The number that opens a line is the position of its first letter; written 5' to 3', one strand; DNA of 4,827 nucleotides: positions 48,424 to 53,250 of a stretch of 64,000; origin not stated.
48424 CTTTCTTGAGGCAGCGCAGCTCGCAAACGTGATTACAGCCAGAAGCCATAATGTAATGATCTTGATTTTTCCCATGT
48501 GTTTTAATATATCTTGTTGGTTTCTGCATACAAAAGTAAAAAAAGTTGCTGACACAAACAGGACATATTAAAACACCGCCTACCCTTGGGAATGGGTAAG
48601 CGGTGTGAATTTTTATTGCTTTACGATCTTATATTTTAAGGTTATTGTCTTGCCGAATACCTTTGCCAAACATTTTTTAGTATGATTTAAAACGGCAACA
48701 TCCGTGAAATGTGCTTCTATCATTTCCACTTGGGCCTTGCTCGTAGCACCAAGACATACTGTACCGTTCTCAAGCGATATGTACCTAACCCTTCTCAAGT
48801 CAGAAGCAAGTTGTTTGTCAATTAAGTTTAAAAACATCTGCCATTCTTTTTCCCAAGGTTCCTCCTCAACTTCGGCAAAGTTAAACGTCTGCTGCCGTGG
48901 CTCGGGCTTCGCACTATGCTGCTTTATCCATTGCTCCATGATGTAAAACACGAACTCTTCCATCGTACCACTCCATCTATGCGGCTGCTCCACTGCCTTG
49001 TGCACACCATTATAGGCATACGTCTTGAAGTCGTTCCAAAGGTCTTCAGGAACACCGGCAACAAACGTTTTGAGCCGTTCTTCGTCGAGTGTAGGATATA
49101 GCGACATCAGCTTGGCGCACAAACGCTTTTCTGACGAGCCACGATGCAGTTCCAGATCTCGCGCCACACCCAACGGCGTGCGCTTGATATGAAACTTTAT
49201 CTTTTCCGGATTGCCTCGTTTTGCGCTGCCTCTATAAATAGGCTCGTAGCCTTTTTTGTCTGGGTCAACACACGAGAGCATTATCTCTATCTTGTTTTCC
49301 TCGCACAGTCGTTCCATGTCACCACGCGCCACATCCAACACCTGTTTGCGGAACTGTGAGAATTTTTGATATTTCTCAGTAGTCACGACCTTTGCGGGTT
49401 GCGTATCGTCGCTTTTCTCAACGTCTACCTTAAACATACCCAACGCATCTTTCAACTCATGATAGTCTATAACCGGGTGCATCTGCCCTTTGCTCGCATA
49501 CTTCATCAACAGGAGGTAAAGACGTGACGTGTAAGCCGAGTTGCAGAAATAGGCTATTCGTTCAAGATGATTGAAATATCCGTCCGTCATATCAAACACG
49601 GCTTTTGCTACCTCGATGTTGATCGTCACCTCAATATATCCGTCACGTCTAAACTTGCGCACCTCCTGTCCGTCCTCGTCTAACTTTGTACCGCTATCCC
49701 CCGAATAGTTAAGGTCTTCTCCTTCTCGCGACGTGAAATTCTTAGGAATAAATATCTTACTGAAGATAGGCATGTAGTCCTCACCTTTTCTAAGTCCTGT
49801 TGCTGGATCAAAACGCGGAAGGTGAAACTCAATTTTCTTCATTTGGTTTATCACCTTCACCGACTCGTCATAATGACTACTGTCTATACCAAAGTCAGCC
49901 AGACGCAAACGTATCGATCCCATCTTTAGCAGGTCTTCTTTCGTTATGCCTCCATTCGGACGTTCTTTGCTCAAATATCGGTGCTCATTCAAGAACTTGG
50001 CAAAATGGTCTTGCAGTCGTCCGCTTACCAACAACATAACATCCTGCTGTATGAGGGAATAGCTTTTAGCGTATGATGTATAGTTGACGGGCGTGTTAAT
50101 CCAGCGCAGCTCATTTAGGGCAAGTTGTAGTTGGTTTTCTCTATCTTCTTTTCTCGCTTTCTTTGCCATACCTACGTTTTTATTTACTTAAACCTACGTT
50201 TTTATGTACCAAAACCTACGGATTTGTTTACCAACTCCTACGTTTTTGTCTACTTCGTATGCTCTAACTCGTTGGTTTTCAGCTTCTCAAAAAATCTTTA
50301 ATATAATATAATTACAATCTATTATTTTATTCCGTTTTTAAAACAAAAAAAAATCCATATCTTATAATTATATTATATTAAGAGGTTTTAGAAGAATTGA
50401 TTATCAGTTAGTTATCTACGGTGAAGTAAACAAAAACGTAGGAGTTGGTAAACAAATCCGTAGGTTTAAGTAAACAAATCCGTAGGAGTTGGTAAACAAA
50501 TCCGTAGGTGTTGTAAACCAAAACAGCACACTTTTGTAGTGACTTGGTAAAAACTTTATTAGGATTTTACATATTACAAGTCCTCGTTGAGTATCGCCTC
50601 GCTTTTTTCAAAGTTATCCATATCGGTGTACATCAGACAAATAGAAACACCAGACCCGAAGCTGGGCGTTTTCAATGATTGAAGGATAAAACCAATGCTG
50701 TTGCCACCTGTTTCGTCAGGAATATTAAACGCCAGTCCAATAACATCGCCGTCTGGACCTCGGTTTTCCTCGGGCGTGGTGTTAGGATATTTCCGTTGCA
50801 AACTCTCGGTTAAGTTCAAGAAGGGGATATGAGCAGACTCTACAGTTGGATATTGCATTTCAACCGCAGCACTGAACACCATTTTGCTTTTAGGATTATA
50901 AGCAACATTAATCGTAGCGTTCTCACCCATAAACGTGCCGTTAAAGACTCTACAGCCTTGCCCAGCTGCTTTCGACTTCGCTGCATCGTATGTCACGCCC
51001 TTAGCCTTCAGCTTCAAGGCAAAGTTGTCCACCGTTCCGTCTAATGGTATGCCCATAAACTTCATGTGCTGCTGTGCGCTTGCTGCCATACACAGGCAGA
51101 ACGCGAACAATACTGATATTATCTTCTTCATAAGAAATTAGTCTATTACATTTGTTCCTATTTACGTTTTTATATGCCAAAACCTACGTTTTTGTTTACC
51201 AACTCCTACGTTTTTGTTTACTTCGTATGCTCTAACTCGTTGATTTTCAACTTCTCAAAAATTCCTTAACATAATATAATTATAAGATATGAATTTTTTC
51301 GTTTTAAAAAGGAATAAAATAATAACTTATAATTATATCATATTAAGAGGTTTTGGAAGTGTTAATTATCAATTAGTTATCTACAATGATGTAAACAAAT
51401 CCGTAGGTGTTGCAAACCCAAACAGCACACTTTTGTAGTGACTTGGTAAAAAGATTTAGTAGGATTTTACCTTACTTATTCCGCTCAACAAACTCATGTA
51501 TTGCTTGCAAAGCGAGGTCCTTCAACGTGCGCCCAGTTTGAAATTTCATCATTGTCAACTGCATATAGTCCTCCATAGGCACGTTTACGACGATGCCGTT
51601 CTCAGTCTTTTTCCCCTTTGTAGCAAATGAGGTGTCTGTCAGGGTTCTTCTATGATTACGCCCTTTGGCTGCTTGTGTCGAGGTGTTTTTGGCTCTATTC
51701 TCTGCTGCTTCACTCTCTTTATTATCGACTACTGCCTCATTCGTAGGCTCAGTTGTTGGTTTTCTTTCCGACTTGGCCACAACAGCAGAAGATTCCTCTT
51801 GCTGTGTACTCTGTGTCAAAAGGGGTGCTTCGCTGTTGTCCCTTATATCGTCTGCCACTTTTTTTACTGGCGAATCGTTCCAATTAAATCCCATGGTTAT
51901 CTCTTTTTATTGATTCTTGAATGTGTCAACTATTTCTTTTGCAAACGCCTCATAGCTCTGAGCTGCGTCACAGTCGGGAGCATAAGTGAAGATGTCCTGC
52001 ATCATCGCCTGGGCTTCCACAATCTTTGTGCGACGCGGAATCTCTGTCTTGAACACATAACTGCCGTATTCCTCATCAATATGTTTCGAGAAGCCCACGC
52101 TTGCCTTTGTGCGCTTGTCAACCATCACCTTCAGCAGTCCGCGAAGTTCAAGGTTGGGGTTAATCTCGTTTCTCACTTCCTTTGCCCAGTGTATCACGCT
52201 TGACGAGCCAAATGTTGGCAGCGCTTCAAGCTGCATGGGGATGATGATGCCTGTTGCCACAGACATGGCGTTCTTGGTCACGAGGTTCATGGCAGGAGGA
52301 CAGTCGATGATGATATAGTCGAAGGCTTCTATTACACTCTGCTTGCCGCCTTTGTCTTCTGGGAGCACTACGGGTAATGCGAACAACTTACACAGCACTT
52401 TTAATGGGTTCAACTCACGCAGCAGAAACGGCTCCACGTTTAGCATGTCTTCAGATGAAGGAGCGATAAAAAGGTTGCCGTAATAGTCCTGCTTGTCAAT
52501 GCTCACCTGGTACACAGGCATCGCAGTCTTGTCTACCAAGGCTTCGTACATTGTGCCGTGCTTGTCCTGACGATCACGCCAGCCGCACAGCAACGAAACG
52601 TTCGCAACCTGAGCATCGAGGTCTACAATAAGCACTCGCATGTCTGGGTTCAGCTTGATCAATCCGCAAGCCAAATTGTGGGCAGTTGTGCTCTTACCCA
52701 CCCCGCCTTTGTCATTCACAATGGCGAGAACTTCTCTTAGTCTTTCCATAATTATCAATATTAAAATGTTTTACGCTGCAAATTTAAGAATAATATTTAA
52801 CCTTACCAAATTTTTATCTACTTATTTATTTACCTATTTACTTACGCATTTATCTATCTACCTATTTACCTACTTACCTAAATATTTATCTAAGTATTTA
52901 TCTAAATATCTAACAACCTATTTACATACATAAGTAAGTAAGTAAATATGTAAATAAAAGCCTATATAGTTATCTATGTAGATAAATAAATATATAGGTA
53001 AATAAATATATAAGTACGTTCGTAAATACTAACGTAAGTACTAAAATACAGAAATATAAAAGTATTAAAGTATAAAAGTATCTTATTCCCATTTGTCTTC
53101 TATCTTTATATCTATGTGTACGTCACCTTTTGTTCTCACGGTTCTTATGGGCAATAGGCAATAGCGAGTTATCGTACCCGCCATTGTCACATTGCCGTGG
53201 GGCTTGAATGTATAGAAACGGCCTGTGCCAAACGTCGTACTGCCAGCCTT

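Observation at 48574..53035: Plasmid-type maintenance block inside a tailed-phage genome: candidate Bacteroidota phage-plasmid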

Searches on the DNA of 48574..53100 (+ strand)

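Call 10: search_dna_similar(query=window:48574-53100:+, collection=plasmids, mode=distant, max_rows=20)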
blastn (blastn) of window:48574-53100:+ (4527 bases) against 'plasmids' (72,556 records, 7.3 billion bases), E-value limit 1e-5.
No match.

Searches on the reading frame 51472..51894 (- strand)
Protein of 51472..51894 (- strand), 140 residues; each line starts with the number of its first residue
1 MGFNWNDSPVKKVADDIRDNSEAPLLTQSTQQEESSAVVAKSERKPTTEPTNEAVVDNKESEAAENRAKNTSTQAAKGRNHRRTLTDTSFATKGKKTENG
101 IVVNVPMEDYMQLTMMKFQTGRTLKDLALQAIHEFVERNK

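Call 7: search_protein_families(library=pfam, proteins=[window:51472-51894:-], max_evalue=0.01)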
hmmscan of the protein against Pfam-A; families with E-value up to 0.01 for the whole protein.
window:51472-51894:- (140 aa): 0 families

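Call 8: search_protein_families(library=phrogs, proteins=[window:51472-51894:-], max_evalue=0.01)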
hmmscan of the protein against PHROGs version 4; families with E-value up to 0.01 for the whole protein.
window:51472-51894:- (140 aa): 0 families

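Call 70: search_solved_structures(query=A3, max_evalue=10, show_alignments=3)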
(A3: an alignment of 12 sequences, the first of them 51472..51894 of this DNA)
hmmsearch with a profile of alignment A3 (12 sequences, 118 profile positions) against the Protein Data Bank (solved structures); distinct sequences matched with E-value up to 10: 4.
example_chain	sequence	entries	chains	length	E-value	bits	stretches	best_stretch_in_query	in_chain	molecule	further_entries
2k9i_A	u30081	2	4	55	0.0034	21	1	78-117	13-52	Uncharacterized protein ORF56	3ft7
7by2_A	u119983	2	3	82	0.0068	20.1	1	72-116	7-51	CopG family transcriptional regulator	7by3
8fje_A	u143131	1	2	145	0.031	17.9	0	99-115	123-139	E8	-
2k6i_A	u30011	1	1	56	0.89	13.2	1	1-43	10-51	Uncharacterized protein MJ0223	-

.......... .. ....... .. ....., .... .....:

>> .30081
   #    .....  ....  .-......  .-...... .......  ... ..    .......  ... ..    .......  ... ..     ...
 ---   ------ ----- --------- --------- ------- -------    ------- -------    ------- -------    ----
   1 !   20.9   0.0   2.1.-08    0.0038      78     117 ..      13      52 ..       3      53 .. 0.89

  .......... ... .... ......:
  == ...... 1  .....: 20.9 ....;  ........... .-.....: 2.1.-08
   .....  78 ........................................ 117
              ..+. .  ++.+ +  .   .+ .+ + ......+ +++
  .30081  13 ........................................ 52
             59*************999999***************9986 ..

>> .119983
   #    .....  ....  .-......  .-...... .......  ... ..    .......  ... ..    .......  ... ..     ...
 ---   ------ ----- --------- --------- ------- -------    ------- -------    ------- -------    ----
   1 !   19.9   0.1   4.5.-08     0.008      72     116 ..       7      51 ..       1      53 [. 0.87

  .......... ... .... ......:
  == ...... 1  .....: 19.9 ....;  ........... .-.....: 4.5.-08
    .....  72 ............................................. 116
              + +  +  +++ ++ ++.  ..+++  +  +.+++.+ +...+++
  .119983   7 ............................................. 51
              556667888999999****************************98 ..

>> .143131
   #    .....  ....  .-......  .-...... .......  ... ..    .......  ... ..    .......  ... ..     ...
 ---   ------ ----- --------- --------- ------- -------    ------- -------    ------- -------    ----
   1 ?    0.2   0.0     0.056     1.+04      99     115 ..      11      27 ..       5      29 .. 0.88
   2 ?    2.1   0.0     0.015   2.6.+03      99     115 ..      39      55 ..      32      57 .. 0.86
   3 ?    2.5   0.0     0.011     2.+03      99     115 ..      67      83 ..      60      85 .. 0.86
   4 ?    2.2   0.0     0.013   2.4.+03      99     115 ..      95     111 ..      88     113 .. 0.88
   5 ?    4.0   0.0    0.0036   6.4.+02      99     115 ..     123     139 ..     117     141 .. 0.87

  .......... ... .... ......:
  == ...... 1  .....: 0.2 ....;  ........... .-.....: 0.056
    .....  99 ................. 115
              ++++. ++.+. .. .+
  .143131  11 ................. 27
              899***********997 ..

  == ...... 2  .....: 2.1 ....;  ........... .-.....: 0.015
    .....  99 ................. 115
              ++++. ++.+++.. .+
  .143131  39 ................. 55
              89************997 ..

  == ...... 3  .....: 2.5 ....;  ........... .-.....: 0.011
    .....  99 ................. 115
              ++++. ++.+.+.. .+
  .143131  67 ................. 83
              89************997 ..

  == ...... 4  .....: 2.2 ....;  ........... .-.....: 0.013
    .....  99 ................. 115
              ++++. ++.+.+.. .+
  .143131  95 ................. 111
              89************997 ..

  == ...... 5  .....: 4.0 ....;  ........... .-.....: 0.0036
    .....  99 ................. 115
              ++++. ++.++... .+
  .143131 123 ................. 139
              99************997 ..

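Call 71: search_protein_families(library=pfam, alignment_id=A3, max_evalue=1)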
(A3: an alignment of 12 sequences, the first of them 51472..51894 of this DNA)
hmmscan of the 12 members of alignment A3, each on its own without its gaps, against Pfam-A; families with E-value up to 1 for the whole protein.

A. member 1, window:51472-51894:- (140 aa): 1 family
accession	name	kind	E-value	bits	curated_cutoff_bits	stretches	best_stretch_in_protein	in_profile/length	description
PF18698.7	HisK_sensor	-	0.074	13.9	27.3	1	10-108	16-110/126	Histidine kinase sensor domain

B. families by the number of members that match (of 12 scanned): 16 families
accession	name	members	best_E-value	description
PF05432.16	BSP_II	1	0.00056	Bone sialoprotein II (BSP-II)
PF05104.17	Rib_recp_KP_reg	1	0.0036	Ribosome receptor lysine/proline rich region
PF11921.14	DUF3439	1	0.015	Domain of unknown function (DUF3439)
PF15101.11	TERB2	1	0.015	Telomere-associated protein TERB2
PF10187.15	FAM192A_Fyv6_N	1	0.017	FAM192A/Fyv6, N-terminal domain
PF01402.27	RHH_1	1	0.024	Ribbon-helix-helix protein, copG family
PF10723.15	RepB-RCR_reg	1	0.034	Replication regulatory protein RepB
PF15842.10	DUF4718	1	0.04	Domain of unknown function (DUF4718)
PF05262.16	Borrelia_P83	1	0.055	Borrelia P83/100 protein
PF18698.7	HisK_sensor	1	0.074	Histidine kinase sensor domain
PF24027.1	DUF7338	1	0.14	Family of unknown function (DUF7338)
PF15188.11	CCDC-167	1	0.16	Coiled-coil domain-containing protein 167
PF00043.30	GST_C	1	0.2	Glutathione S-transferase, C-terminal domain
PF08576.15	DUF1764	1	0.46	Eukaryotic protein of unknown function (DUF1764)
PF00034.26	Cytochrom_C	1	0.53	Cytochrome c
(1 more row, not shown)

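Call 92: search_protein_families(library=ncbifam, max_evalue=0.01, proteins=[window:51472-51894:-])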
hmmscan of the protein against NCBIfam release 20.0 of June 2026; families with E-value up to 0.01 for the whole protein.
window:51472-51894:- (140 aa): 0 families

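Call 98: predict_structure(protein=window:51472-51894:-)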
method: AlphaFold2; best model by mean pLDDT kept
length: 140 residues; sequences in the alignment: 1
mean_pLDDT: 63.8   pTM: 0.26
mean pLDDT of the five models: 63.8, 62.1, 59.9, 58.3, 55.7
residues with pLDDT >= 90: 10; 70-90: 44; 50-70: 41; < 50: 45
segments of 3 or more residues with pLDDT < 50: 26-28, 30-48, 73-76, 78-82, 87-91
pLDDT, mean of each block of 10 residues (from residue 1): 84 82 51 46 45 52 52 48 48 52 71 88 88 86
secondary structure, 60 per line:
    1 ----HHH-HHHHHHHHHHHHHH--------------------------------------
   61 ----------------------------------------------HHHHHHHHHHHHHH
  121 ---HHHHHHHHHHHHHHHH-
elements in order: H9-22 H107-120 H124-139

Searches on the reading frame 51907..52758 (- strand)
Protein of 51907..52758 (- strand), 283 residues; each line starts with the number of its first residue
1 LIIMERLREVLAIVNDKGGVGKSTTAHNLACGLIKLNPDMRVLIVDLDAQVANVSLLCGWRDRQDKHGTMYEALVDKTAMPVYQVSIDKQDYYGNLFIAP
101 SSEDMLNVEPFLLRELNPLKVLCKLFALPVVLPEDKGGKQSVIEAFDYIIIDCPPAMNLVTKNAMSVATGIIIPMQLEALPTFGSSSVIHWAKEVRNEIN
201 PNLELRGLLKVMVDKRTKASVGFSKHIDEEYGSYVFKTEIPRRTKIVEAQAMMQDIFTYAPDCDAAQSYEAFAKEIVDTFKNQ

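Call 7: search_protein_families(library=pfam, proteins=[window:51907-52758:-], max_evalue=0.01)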
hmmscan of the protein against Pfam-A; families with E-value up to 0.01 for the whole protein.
window:51907-52758:- (283 aa): 6 families
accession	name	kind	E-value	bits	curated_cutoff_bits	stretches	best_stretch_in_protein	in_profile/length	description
PF13614.12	AAA_31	-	3.5e-34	118.7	27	1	9-204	2-176/177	AAA domain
PF01656.29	CbiA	-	1.7e-14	54.3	25.4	1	11-251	1-120/125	CobQ/CobB/MinD/ParA nucleotide binding domain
PF10609.15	ParA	-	3.5e-11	43.4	27.1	1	8-68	3-61/246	NUBPL iron-transfer P-loop NTPase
PF00142.24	Fer4_NifH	-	3.3e-08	33.8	25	1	203-279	174-247/271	4Fe-4S iron sulfur cluster binding proteins, NifH/frxC family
PF09140.17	MipZ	-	4.4e-08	33.2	20.7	1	11-61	3-51/262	ATPase MipZ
PF06564.18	CBP_BcsQ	-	0.0013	18.8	21.3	0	11-49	4-40/234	Cellulose biosynthesis protein BcsQ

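Call 8: search_protein_families(library=phrogs, proteins=[window:51907-52758:-], max_evalue=0.01)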
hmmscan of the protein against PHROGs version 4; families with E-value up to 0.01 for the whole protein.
window:51907-52758:- (283 aa): 1 family
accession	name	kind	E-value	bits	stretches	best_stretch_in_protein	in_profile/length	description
phrog_164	-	DNA, RNA and nucleotide metabolism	1.7e-47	163.6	1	10-279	226-472/500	ParA-like partition protein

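Call 91: search_solved_structures(query=window:51907-52758:-, max_evalue=0.00001)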
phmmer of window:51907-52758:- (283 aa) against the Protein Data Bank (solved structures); distinct sequences matched with E-value up to 0.00001: 16.
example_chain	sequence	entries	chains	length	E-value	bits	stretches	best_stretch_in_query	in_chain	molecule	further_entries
1wcv_1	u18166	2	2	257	8.3e-29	104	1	144-277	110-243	SEGREGATION PROTEIN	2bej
8ray_B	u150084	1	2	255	1.9e-28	102.8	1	10-277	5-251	ParA family protein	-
2bek_A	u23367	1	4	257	8.5e-28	100.7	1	144-277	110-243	SEGREGATION PROTEIN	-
6iub_A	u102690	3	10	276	2.7e-23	85.9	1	7-277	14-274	SpoOJ regulator (Soj)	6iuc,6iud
8jmj_A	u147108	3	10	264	3e-22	82.5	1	7-277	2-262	SpoOJ regulator (Soj)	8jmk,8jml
4pfs_A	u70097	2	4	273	2.4e-21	79.5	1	7-277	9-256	Cobyrinic Acid a,c-diamide synthase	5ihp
5if9_A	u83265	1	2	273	2.9e-21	79.3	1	8-277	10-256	Cobyrinic Acid a,c-diamide synthase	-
2oze_A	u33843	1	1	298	2.3e-08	37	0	145-231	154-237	Orf delta'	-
3k9g_A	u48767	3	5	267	6e-08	35.6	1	9-179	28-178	PF-32 protein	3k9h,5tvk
7npd_A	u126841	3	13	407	2.5e-07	33.6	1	10-245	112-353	Walker A-type ATPase | AAA family ATPase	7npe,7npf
1g3q_A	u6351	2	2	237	4e-07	32.9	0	9-166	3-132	CELL DIVISION INHIBITOR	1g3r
5u1g_D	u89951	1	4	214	9.2e-07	31.7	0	137-281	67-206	ParA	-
1ion_A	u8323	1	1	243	1e-06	31.6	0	9-166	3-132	PROBABLE CELL DIVISION INHIBITOR MIND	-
4dzz_A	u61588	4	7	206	1.1e-06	31.5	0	137-280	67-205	Plasmid partitioning protein ParF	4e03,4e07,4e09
5u1j_B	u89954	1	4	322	8.7e-06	28.5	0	7-82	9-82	Uncharacterized protein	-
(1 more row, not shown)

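Call 92: search_protein_families(library=ncbifam, max_evalue=0.01, proteins=[window:51907-52758:-])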
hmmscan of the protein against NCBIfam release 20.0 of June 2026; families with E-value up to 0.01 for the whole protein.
window:51907-52758:- (283 aa): 20 families
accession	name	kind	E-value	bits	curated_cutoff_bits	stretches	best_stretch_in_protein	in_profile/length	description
NF041546.1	ParA_partition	equivalog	4.6e-22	78.6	180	2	141-275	72-203/203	ParA family partition ATPase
TIGR03453.1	partition_RepA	equivalog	2.6e-18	66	348.45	1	9-185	105-274/387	plasmid partitioning protein RepA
TIGR01969.1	minD_arch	subfamily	1.2e-14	54.2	201.75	2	10-63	2-53/251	cell division ATPase MinD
TIGR01968.1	minD_bact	equivalog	4.9e-13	49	212.9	2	9-63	2-54/261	septum site-determining protein MinD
NF010443.0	PRK13869.1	subfamily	1.6e-12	46.9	446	1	9-177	122-283/405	plasmid-partitioning protein RepA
NF041283.1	PrgP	equivalog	1.3e-11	44.4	400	1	10-242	4-224/297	ParA superfamily DNA segregation protein PrgP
TIGR03371.1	cellulose_yhjQ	equivalog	1.6e-10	40.9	157.85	2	143-274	112-239/246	cellulose biosynthesis protein BcsQ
NF010259.0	PRK13705.1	equivalog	2.5e-09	36.6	725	1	9-264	107-356/388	plasmid-partitioning protein SopA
TIGR01287.1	nifH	equivalog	3.9e-08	32.9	394.35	1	15-61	6-50/275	nitrogenase iron protein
NF041136.1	MrpORP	equivalog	1.3e-07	31.3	450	1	4-65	1-60/365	iron-sulfur cluster carrier protein MrpORP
NF033200.1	F430_CfbC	exception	3.7e-07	29.8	402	1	15-58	6-47/260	Ni-sirohydrochlorin a,c-diamide reductive cyclase ATP-dependent reductase subunit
NF009701.0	PRK13230.1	subfamily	1.4e-05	24.3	350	0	14-57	6-47/291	nitrogenase reductase-like protein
NF008669.0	PRK11670.1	equivalog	3.5e-05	22.9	348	1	6-59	105-156/369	iron-sulfur cluster carrier protein ApbC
NF047398.1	AAA_KGGVGR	domain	5.4e-05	23.6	90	1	12-104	6-102/190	KGGVGR-motif variant AAA ATPase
TIGR01007.1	eps_fam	subfamily_domain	6.3e-05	22.6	108.05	0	9-78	18-82/204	polysaccharide biosynthesis tyrosine autokinase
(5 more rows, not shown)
